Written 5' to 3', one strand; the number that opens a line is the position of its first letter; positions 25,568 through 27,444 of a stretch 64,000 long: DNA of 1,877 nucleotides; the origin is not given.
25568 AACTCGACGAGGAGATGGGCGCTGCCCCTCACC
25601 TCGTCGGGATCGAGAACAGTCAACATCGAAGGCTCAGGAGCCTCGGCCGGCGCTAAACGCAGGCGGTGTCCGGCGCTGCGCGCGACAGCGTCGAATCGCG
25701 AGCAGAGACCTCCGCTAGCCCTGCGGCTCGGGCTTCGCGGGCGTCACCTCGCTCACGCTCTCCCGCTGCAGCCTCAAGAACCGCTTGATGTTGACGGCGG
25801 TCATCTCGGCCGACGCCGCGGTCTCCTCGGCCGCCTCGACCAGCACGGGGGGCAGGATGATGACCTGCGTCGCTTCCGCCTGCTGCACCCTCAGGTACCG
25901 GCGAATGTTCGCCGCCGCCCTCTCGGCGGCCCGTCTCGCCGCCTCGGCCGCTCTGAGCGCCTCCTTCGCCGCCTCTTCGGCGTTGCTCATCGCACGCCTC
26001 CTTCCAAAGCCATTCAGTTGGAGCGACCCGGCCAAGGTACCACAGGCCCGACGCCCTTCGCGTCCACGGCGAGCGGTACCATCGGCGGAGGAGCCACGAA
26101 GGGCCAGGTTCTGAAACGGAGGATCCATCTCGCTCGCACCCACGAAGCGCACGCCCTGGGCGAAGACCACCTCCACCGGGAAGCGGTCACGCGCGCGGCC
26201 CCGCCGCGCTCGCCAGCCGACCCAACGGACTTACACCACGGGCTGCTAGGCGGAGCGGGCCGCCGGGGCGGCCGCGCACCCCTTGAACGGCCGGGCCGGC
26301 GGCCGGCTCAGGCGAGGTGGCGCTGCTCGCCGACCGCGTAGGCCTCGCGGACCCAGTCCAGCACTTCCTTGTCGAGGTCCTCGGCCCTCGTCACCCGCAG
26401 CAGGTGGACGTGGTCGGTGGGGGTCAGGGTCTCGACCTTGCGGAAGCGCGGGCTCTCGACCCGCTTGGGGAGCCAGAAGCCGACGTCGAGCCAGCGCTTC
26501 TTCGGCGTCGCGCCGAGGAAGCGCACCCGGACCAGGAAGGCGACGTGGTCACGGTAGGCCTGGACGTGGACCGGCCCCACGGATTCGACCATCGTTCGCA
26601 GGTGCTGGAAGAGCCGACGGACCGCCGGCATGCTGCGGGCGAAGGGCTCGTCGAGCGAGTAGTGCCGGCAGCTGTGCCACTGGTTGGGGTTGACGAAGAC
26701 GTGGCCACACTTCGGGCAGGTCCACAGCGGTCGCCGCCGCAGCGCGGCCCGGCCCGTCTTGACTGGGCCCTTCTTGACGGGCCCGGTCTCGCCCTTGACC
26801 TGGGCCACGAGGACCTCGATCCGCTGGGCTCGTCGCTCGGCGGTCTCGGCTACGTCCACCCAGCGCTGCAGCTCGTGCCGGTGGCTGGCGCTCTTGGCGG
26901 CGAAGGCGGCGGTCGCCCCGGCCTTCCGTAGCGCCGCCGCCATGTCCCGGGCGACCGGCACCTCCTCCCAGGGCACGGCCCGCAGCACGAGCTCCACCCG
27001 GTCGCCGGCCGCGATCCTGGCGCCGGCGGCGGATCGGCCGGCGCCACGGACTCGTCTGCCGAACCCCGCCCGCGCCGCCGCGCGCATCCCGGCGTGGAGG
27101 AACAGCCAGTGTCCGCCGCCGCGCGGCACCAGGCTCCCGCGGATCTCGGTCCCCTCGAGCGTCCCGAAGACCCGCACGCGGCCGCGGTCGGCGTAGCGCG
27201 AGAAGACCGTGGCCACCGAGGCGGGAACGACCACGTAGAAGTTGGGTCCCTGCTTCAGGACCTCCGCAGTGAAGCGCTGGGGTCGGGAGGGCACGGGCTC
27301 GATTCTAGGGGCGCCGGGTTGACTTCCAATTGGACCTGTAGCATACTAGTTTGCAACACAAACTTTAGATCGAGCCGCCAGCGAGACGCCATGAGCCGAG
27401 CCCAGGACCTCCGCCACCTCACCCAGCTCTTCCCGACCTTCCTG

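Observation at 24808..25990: Small tandem-repeat protein gene immediately upstream of, and co-directional with, a HEXXH-motif protein: possible substrate/modifier pair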

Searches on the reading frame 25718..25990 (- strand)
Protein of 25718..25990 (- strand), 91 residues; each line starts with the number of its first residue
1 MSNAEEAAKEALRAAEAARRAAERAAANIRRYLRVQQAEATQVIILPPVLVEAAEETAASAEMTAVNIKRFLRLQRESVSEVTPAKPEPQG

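Call 4: search_protein_families(library=pfam, proteins=[window:25718-25990:-], max_evalue=1)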
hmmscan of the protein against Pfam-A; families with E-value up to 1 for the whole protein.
window:25718-25990:- (91 aa): 4 families
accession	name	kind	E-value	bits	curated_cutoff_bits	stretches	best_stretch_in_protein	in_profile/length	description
PF22952.2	KH_11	-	0.28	12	24.6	0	12-38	7-33/85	Eukaryotic type KH-domain (KH-domain type I)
PF02734.22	Dak2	-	0.28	11.5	27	1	2-87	9-94/174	DAK2 domain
PF22775.2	GA_3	-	0.34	11.9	27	1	4-61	7-63/100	GA-like domain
PF05928.16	Zea_mays_MuDR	-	0.81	9.7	20.8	1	13-74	11-71/207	Zea mays MURB-like protein (MuDR)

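Call 5: search_protein_families(library=ncbifam, proteins=[window:25718-25990:-], max_evalue=1)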
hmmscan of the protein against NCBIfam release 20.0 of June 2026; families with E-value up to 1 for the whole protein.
window:25718-25990:- (91 aa): 0 families

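Call 16: find_homologous_proteins(query=window:25718-25990:-, max_evalue=0.1)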
Query window:25718-25990:- (91 aa): 6 proteins with E <= 0.1 among 293 candidates.
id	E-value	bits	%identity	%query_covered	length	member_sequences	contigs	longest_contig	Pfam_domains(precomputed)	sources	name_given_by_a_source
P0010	1.7e-20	91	75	63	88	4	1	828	-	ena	-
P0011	3.0e-20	90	68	82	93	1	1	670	-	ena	-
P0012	1.3e-18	85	71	64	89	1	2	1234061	-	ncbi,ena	-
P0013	3.0e-17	80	63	92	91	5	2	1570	-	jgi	-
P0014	3.6e-17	80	67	63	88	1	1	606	-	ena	-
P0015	2.7e-14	71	67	58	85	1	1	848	-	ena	-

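Call 20: find_encoding_contigs(protein=P0012, flank=8000, max_places=3)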
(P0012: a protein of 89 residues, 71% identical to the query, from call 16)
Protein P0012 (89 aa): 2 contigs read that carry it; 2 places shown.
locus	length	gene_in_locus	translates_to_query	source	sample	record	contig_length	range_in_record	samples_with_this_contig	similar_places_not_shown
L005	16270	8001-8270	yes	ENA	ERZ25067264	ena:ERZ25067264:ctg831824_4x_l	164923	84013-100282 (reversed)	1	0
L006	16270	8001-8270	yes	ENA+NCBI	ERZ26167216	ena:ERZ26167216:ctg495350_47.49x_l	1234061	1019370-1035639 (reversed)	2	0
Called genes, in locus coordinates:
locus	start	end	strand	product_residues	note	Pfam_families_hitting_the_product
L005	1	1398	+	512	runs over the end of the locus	PF02826:2-Hacid_dh_C (faint), PF01134:GIDA (weak), PF02737:3HCDH_N (faint), PF07992:Pyr_redox_2, PF13450:NAD_binding_8 (faint), PF13738:Pyr_redox_3 (faint), PF00070:Pyr_redox, PF02852:Pyr_redox_dim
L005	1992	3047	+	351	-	PF08450:SGL (faint), PF17170:DUF5128, PF01436:NHL (weak)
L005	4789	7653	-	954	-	PF00069:Pkinase, PF01636:APH (faint), PF07714:PK_Tyr_Ser-Thr, PF03109:ABC1 (weak), PF17667:Pkinase_fungal (weak), PF14531:Kinase-like (weak), PF26549:Tricorn_N, PF07676:PD40, +2 more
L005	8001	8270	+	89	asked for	-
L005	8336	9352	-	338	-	PF02796:HTH_7 (faint), PF13384:HTH_23, PF13518:HTH_28, PF13551:HTH_29, PF13565:HTH_32, PF13592:HTH_33, PF13358:DDE_3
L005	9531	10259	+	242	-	-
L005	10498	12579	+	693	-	PF07626:PSD3, PF07637:PSD5, PF07631:PSD4, PF07627:PSCyt3, PF07624:PSD2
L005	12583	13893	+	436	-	PF07586:HXXSHH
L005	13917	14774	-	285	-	PF03009:GDPD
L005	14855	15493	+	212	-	PF03781:FGE-sulfatase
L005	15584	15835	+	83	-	PF00069:Pkinase, PF07714:PK_Tyr_Ser-Thr (weak)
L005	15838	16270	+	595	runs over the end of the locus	PF00069:Pkinase, PF07714:PK_Tyr_Ser-Thr, PF14531:Kinase-like (weak), PF26549:Tricorn_N (faint), PF07676:PD40 (faint)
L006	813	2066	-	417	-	PF13518:HTH_28, PF13551:HTH_29 (weak), PF13565:HTH_32, PF00665:rve, PF13683:rve_3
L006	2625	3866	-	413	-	PF00078:RVT_1, PF08388:GIIM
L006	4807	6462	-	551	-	PF00930:DPPIV_N (faint), PF26550:Tricorn_2nd (faint), PF26549:Tricorn_N, PF07676:PD40 (weak)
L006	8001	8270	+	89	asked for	-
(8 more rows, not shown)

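Call 59: find_homologous_proteins(query=A5, max_evalue=1)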
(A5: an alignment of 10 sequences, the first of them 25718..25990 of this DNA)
Query A5 (10 sequences) (91 aa, profile of the alignment): 25 proteins with E <= 1 among 8000 candidates.
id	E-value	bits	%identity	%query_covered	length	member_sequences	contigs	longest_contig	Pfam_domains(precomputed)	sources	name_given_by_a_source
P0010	1.7e-36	142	75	63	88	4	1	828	-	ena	-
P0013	4.6e-36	141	63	92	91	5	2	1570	-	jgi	-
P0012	5.7e-36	141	71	64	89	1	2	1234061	-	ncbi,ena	-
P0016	5.3e-34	134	71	63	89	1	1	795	-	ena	-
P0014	9.2e-34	134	67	63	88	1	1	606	-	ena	-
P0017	1.5e-33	133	63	64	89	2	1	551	-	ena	-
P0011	4.0e-33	132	68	82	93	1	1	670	-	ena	-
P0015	5.8e-30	121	67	58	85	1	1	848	-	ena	-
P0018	1.9e-29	120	68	88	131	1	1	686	-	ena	-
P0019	1.6e-28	117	37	80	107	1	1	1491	-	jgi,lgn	-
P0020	3.9e-27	112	41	78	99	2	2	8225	-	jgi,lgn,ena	-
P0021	3.9e-23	100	46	77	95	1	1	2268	-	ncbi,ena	-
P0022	3.2e-22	97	73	12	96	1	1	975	-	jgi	jgi:hypothetical protein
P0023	1.9e-20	91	37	64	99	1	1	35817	-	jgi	jgi:hypothetical protein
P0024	2.3e-20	91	36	69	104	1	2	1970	-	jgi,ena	-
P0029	1.8e-18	85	41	64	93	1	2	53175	-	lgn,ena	-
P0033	3.8e-16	77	38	67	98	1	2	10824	-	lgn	-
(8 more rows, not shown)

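Call 62: find_encoding_contigs(protein=P0029, flank=7000, max_places=2)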
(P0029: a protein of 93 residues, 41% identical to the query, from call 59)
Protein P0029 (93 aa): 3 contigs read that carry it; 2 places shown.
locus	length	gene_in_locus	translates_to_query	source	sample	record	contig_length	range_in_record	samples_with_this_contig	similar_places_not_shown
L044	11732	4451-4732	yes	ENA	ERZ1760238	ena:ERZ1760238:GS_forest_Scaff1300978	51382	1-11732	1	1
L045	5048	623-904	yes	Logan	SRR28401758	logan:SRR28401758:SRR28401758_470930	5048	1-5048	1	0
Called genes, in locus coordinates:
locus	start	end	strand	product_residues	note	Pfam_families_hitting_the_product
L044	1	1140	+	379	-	?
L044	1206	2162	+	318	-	PF11138:DUF2911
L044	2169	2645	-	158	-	PF04892:VanZ-LLP1 (weak)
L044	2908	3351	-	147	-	-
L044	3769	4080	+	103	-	-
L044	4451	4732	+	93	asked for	-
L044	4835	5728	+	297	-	-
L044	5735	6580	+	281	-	-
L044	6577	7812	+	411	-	PF00067:p450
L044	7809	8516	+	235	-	PF00106:adh_short, PF08659:KR, PF13561:adh_short_C2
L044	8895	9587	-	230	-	PF20137:BubE, PF00165:HTH_AraC, PF12833:HTH_18, PF00165:HTH_AraC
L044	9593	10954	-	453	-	PF14464:Prok-JAB, PF00899:ThiF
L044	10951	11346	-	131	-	PF14462:Prok-E2_E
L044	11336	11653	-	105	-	PF14452:Multi_ubiq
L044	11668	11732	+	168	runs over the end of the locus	PF12844:HTH_19, PF13560:HTH_31, PF01381:HTH_3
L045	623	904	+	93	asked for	-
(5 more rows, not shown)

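Call 63: find_encoding_contigs(protein=P0023, flank=7000, max_places=2)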
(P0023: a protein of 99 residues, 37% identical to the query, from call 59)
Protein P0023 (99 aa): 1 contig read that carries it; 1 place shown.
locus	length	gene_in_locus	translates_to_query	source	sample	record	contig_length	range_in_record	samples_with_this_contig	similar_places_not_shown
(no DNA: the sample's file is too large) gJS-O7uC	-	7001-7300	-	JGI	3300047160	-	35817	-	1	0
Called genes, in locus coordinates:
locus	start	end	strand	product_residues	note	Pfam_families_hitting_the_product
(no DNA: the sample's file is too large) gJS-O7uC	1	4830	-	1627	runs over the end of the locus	PF13086:AAA_11, PF13245:AAA_19 (weak), PF13604:AAA_30, PF13087:AAA_12, PF04480:DUF559 (faint), PF18741:MTES_1575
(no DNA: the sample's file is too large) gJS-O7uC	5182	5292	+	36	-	-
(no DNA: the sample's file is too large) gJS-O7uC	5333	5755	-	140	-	-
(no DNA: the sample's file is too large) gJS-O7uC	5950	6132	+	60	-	-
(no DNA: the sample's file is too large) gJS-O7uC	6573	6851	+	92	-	-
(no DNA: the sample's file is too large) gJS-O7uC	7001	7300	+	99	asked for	-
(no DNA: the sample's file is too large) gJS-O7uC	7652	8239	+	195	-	-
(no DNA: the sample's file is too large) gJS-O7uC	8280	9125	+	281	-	-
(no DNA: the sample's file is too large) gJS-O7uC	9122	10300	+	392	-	PF00067:p450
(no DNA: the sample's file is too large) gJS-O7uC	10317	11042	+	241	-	PF00106:adh_short, PF08659:KR (weak), PF13561:adh_short_C2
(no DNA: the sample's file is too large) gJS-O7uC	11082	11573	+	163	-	PF04229:GrpB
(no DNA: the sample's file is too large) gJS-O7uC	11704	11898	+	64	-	-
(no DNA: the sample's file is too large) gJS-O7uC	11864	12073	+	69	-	-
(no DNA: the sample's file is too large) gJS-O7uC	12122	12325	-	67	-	-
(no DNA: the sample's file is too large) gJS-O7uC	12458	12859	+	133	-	PF00872:Transposase_mut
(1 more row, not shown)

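Call 64: find_encoding_contigs(protein=P0033, flank=7000, max_places=2)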
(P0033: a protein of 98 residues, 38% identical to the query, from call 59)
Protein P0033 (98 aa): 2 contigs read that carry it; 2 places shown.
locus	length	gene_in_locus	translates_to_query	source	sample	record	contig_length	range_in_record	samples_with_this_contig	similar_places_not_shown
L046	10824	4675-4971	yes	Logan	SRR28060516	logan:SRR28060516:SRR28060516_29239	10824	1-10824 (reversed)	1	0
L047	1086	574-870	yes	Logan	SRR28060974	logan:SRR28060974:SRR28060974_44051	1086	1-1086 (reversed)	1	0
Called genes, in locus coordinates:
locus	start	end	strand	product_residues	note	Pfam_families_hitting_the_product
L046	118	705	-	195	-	-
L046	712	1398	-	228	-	PF02586:SRAP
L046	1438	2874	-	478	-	-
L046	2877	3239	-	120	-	PF13443:HTH_26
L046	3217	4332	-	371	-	PF00589:Phage_integrase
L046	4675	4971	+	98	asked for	-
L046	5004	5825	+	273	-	-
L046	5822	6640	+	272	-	-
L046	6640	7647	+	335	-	PF00067:p450 (faint)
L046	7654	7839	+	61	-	-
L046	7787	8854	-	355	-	PF04055:Radical_SAM (faint)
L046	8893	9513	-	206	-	-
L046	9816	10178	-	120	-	-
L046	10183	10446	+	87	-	-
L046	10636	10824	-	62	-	?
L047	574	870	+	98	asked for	-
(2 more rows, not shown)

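Call 66: predict_structure(alignment_id=A2)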
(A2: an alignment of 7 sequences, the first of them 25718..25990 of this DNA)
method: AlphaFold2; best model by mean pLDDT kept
length: 91 residues; sequences in the alignment: 7
mean_pLDDT: 80.5   pTM: 0.64
mean pLDDT of the five models: 80.5, 74.9, 74.7, 71.8, 64.5
residues with pLDDT >= 90: 30; 70-90: 39; 50-70: 20; < 50: 2
segments of 3 or more residues with pLDDT < 50: none
pLDDT, mean of each block of 10 residues (from residue 1): 81 92 91 78 70 90 92 78 55 53
secondary structure, 60 per line:
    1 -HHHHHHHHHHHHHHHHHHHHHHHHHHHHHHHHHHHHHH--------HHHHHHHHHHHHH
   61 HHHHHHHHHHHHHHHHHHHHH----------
elements in order: H2-39 H48-81

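Call 78: search_protein_representatives(alignment_id=A6)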
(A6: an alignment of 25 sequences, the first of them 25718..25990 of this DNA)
Query: 25 sequences, 95 profile positions. Proteins with E-value up to 0.001 (for the whole library): 42; up to 1e-10: 15; up to 1e-30: 0. The best 42 are listed.
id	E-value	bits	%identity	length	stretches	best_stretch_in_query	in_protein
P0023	4.9e-30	119.9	-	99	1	1-94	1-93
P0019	1.8e-29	118.0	-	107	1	1-91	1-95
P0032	5.5e-29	116.5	-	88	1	1-89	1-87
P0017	5.1e-28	113.4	-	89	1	5-85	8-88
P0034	1.4e-27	112.0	-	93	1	1-93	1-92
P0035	1.3e-24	102.5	-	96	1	1-90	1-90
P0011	8.6e-24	99.9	-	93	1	1-90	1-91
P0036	8.6e-21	90.2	-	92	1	1-89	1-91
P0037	1.4e-19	86.4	-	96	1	1-93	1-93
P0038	3.6e-18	81.8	-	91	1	7-92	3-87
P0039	2.8e-17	79.0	-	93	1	1-90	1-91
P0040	1.6e-16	76.6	-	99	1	11-92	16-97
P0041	9.1e-16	74.1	-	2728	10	19-45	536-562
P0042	2.6e-11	59.8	-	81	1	10-68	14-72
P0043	7.8e-11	58.3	-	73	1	9-78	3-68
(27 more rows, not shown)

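Call 88: search_protein_families(library=padloc, proteins=[window:25718-25990:-], max_evalue=0.1)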
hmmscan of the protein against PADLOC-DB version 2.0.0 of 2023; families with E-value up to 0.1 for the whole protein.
window:25718-25990:- (91 aa): 0 families

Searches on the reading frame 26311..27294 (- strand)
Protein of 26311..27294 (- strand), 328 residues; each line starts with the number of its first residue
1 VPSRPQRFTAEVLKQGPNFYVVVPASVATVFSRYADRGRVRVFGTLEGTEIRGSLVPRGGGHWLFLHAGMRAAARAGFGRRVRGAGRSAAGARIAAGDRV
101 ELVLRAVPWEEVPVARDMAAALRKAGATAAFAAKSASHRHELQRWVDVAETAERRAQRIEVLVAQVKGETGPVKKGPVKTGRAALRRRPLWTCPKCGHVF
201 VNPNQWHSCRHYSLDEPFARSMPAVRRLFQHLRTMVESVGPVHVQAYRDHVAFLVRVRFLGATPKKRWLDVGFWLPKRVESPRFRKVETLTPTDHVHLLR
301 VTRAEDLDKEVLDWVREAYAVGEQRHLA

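Call 4: search_protein_families(library=pfam, proteins=[window:26311-27294:-], max_evalue=1)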
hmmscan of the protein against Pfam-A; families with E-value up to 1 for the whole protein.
window:26311-27294:- (328 aa): 6 families
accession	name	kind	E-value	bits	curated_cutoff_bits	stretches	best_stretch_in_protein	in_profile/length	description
PF18899.5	DUF5655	-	4.7e-14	52.8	24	1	223-320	10-107/109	Domain of unknown function (DUF5655)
PF08922.17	DUF1905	-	1.5e-13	51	24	1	8-82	1-77/81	Domain of unknown function (DUF1905)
PF13376.11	OmdA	-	5e-07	30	25.6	1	112-165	2-56/60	Bacteriocin-protection, YdeI or OmpD-Associated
PF23145.1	Zf_2nd_IFT121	-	0.16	12.1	25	1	179-200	5-26/45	IFT121, second zinc finger domain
PF01927.22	Mut7-C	-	0.19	12.3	23.3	1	98-210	30-143/146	Mut7-C RNAse domain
PF24292.1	DUF7479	-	0.22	12.1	27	1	189-202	29-42/60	Domain of unknown function (DUF7479)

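Call 5: search_protein_families(library=ncbifam, proteins=[window:26311-27294:-], max_evalue=1)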
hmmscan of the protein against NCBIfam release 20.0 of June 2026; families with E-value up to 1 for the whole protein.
window:26311-27294:- (328 aa): 0 families

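Call 88: search_protein_families(library=padloc, proteins=[window:26311-27294:-], max_evalue=0.1)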
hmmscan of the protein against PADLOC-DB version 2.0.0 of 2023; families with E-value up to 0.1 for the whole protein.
window:26311-27294:- (328 aa): 0 families
